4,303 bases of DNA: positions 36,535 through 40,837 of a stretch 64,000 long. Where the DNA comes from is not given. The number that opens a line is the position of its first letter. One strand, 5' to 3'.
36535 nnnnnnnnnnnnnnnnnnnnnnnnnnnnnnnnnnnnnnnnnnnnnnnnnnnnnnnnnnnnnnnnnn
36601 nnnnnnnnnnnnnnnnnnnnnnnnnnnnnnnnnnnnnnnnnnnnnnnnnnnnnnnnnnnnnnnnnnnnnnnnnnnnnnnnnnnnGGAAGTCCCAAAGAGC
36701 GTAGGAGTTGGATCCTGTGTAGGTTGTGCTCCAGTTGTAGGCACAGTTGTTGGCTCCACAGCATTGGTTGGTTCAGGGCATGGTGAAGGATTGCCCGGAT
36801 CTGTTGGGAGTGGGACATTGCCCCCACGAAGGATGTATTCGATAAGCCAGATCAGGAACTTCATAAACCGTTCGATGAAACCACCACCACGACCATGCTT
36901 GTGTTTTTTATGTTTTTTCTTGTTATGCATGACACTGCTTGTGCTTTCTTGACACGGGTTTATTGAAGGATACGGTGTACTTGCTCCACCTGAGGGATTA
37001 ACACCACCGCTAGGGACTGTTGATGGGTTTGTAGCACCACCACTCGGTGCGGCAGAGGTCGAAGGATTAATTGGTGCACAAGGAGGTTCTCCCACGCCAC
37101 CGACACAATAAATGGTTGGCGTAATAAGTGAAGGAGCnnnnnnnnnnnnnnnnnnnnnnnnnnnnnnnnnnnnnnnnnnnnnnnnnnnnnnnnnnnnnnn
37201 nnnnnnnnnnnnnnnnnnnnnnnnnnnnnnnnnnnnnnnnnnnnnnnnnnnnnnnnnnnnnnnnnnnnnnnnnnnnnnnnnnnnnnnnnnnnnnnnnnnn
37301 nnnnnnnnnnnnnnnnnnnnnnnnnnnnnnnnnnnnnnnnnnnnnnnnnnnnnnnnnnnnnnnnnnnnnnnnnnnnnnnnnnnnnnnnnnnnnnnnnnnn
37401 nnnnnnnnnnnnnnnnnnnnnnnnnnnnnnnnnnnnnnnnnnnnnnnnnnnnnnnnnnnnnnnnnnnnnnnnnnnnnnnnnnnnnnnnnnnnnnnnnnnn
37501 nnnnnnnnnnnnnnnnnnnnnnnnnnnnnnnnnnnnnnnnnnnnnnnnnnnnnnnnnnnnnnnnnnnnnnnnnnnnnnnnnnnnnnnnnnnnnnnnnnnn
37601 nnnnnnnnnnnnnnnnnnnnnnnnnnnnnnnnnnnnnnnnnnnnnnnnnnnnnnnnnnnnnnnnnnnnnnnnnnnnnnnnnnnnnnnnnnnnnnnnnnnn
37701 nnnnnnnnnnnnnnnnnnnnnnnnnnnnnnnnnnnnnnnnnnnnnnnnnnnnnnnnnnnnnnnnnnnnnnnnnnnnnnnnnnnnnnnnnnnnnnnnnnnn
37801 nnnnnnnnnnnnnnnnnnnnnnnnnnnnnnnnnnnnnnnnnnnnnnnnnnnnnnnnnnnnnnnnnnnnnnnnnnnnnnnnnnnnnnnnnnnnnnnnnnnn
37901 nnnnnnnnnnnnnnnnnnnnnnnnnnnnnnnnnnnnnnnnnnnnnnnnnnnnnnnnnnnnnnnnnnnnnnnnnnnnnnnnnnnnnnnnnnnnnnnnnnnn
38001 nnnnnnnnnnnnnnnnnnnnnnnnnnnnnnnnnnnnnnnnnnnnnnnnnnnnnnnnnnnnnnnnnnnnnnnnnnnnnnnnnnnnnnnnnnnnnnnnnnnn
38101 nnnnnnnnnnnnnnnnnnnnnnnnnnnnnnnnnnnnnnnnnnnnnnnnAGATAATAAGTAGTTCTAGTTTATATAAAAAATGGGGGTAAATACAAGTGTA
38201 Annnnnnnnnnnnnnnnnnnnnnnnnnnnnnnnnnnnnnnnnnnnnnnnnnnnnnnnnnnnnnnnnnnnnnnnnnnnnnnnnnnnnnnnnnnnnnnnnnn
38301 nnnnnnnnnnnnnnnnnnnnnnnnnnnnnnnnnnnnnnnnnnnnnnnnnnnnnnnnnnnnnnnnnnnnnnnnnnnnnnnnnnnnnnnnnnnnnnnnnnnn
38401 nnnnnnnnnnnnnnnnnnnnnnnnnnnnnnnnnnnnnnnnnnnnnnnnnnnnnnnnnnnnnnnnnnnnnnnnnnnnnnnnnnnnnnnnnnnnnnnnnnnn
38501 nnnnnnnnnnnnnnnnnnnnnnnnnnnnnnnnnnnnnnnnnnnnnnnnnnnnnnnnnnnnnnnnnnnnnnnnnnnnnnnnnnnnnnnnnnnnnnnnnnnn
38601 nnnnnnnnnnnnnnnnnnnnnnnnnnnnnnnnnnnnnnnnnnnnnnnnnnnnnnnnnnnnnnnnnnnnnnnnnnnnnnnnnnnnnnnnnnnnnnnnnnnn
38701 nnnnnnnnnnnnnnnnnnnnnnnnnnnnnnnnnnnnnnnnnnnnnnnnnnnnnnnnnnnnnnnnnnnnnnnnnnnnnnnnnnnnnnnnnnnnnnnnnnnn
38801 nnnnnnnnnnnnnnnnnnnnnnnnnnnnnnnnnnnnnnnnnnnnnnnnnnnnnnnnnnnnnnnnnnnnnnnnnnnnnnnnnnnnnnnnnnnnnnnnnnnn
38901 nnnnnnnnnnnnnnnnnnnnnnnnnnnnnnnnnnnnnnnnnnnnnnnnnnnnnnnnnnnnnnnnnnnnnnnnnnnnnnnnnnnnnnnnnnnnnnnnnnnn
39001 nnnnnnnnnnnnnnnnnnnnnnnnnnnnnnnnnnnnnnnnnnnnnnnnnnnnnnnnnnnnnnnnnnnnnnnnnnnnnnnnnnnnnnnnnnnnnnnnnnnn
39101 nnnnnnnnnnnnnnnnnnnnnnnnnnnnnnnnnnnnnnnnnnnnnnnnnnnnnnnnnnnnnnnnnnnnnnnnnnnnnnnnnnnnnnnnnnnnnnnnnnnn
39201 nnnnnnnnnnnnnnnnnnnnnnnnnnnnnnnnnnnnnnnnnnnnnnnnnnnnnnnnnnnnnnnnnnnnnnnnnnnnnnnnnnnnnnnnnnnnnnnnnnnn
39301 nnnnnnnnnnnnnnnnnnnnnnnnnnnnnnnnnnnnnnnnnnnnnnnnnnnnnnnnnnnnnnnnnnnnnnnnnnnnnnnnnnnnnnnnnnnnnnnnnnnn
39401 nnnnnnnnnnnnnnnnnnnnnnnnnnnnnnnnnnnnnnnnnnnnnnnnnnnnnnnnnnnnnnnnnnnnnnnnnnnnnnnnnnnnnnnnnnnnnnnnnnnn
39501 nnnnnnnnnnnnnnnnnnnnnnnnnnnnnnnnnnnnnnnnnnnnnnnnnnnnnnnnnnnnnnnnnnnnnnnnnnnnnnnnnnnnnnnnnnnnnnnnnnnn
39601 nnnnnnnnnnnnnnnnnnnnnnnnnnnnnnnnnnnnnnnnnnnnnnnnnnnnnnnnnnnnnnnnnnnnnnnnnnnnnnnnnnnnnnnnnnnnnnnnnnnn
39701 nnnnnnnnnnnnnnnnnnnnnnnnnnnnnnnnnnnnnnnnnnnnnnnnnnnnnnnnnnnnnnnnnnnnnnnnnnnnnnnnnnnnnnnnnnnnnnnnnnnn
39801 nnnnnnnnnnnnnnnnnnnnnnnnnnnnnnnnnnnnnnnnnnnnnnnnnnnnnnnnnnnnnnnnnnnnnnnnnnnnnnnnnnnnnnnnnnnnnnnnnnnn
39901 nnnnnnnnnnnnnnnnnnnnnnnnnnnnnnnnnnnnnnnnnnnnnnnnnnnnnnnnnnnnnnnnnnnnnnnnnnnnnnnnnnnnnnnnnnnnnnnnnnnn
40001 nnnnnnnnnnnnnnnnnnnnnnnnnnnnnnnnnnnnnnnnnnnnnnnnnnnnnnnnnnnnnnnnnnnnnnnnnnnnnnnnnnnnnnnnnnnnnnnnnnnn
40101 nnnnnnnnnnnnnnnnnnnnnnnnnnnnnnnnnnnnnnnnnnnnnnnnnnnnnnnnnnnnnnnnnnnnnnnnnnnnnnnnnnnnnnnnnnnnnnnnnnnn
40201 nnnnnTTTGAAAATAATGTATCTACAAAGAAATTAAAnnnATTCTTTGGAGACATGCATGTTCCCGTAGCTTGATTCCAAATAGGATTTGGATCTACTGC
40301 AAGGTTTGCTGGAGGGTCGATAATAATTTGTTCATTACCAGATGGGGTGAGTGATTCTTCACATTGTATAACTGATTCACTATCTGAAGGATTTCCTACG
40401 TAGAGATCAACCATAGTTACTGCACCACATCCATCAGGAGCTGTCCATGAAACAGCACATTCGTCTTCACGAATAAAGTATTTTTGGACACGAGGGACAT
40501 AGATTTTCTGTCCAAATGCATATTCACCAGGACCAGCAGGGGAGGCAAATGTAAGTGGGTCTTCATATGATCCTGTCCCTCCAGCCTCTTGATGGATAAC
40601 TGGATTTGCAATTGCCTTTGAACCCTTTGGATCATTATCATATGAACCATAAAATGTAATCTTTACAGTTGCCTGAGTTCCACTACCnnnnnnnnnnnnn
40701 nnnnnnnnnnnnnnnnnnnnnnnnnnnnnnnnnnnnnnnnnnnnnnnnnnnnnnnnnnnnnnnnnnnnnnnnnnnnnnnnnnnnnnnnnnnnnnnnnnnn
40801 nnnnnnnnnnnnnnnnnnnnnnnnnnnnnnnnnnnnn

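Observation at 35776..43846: Four adjacent secreted CAZymes share a near-identical internal cassette: polybasic tract, amphipathic hydrophobic helix and P(L/A)PTDPG motif.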

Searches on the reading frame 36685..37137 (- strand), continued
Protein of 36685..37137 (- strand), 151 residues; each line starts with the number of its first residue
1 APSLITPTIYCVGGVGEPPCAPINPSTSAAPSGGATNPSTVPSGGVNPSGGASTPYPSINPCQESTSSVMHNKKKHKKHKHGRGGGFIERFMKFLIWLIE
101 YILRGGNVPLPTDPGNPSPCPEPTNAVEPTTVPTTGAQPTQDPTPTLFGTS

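Call 75: list_cluster_members(proteins=[P0018, P0019, P0022, P0023, P0025, P0029, P0031, P0036, P0053, P0060])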
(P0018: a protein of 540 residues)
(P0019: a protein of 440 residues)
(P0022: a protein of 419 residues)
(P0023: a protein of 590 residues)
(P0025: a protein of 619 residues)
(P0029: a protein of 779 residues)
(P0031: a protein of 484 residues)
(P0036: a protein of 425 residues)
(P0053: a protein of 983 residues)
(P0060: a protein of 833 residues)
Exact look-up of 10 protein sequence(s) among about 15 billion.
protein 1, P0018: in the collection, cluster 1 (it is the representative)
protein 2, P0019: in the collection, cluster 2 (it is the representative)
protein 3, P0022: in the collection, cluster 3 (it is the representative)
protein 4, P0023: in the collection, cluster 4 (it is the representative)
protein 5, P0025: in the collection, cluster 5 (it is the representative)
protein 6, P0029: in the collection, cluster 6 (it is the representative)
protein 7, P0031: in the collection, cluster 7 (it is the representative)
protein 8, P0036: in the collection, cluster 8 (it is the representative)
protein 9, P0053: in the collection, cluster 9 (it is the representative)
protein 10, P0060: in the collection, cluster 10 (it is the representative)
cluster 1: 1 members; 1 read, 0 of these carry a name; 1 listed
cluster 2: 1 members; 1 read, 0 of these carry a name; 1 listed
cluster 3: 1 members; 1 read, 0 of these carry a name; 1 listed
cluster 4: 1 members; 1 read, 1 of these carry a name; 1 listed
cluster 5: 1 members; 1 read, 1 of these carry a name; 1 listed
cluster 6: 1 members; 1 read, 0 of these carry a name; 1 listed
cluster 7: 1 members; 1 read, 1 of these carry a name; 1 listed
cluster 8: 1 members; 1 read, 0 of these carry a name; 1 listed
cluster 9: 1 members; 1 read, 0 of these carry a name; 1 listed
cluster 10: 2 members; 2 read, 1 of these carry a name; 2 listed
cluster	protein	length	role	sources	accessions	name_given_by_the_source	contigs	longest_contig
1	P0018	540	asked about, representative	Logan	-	-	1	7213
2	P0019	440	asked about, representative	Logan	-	-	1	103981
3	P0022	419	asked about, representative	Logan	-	-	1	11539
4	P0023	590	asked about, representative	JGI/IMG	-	hypothetical protein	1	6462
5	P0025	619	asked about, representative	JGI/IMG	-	hypothetical protein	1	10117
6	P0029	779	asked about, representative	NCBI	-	-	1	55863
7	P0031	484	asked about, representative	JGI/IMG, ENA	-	hypothetical protein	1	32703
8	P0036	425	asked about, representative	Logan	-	-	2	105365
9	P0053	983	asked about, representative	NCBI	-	-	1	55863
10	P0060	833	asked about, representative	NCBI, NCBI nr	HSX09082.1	MAG TPA: ricin-type beta-trefoil lectin domain protein [Candidatus Saccharimonadales ... | ricin-type beta-trefoil lectin domain protein [Candidatus Saccharimonadales bacterium]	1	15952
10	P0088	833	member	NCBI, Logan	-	-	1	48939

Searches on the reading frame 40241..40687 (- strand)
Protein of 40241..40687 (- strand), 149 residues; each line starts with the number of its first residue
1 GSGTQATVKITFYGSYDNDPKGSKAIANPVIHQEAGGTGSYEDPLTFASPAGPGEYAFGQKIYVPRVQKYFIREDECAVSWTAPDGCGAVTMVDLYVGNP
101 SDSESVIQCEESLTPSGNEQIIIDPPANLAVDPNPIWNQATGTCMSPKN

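Call 44: search_protein_families(library=pfam, proteins=[window:40241-40687:-], max_evalue=1)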
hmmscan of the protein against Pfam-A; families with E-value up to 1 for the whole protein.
seq(149 aa): 0 families

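Call 58: predict_structure(alignment_id=A5)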
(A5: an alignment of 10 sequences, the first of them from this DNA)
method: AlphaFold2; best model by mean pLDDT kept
length: 146 residues; sequences in the alignment: 10
mean_pLDDT: 78.6   pTM: 0.79
mean pLDDT of the five models: 78.6, 78.2, 76.1, 73.8, 69.7
residues with pLDDT >= 90: 47; 70-90: 59; 50-70: 27; < 50: 13
segments of 3 or more residues with pLDDT < 50: 15-24, 77-79
pLDDT, mean of each block of 10 residues (from residue 1): 90 50 49 76 82 89 94 60 66 77 88 92 95 88 88
secondary structure, 60 per line:
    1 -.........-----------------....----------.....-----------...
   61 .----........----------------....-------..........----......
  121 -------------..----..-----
elements in order: E2-10 H28-31 E42-46 E58-61 E66-73 E90-93 H101-110 E115-120

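Call 61: fold_search(model_id=the predicted structure, library=pdb)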
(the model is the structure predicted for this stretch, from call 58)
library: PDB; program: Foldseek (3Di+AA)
matches with E <= 10: 39; with E <= 0.001: 0
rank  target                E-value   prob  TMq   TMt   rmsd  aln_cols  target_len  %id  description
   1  4avr_A                1.3e-02  0.77  0.28  0.41   8.6       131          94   14  Crystal structure of the hypothetical protein Pa4485 from Pseudomonas aeruginosa (released 2013-01-09)
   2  3d30                  2.0e-01  0.21  0.28  0.21   8.0       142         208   15  Structure of an expansin like protein from Bacillus Subtilis at 1.9A resolution (released 2008-10-14)
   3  6fpg_H                3.7e-01  0.33  0.39  0.37   6.2       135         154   13  Structure of the Ustilago maydis chorismate mutase 1 in complex with a Zea mays kiwellin (released 2019-01-16)
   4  4jcw_A                3.9e-01  0.38  0.36  0.27   6.4       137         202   14  Crystal structure of Clavibacter michiganensis expansin in complex with cellopentaose (released 2014-03-05)
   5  2bh0                  5.1e-01  0.14  0.30  0.23   8.1       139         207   15  Crystal structure of a SeMet derivative of EXPA from Bacillus subtilis at 2.5 angstrom (released 2006-06-28)
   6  4x9u_A                5.7e-01  0.20  0.35  0.29   8.6       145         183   14  Crystal structure of the kiwifruit allergen Act d 5 (released 2015-07-29)
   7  3sum_B                5.7e-01  0.15  0.33  0.35   8.6       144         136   10  Crystal structure of cerato-platanin 5 from M. perniciosa (MpCP5) (released 2012-07-11)
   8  9ms5_C                5.7e-01  0.11  0.26  0.20   8.8       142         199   12  Crystal structure of an expansin (Ss_EXLX1) from Streptomyces sp. (released 2025-05-21)
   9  6fpg_E                6.1e-01  0.21  0.36  0.34   8.0       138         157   13  Structure of the Ustilago maydis chorismate mutase 1 in complex with a Zea mays kiwellin (released 2019-01-16)
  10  3sum_D                6.9e-01  0.16  0.33  0.36   8.4       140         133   11  Crystal structure of cerato-platanin 5 from M. perniciosa (MpCP5) (released 2012-07-11)
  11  9ms5_A                6.9e-01  0.10  0.26  0.20   9.1       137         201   14  Crystal structure of an expansin (Ss_EXLX1) from Streptomyces sp. (released 2025-05-21)
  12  9ms4_E                8.9e-01  0.11  0.30  0.23   7.8       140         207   14  Crystal structure of an expansin (Xa_EXLX1) from Xanthomonas sacchari (released 2025-05-21)
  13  9paf_A                1.0e+00  0.21  0.32  0.08   6.0       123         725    8  21bin20S complex (NSF-alphaSNAP-2:1 syntaxin-1a:SNAP-25), non-hydrolyzing, class 6 (released 2025-08-06)
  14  7t3a_A                1.1e+00  0.14  0.31  0.06   7.9       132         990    7  GATOR1-RAG-RAGULATOR - Inhibitory Complex (released 2022-04-06)
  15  1cz4                  1.2e+00  0.13  0.31  0.26   5.9       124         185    7  NMR STRUCTURE OF VAT-N: THE N-TERMINAL DOMAIN OF VAT (VCP-LIKE ATPASE OF THERMOPLASMA) (released 1999-10-12)
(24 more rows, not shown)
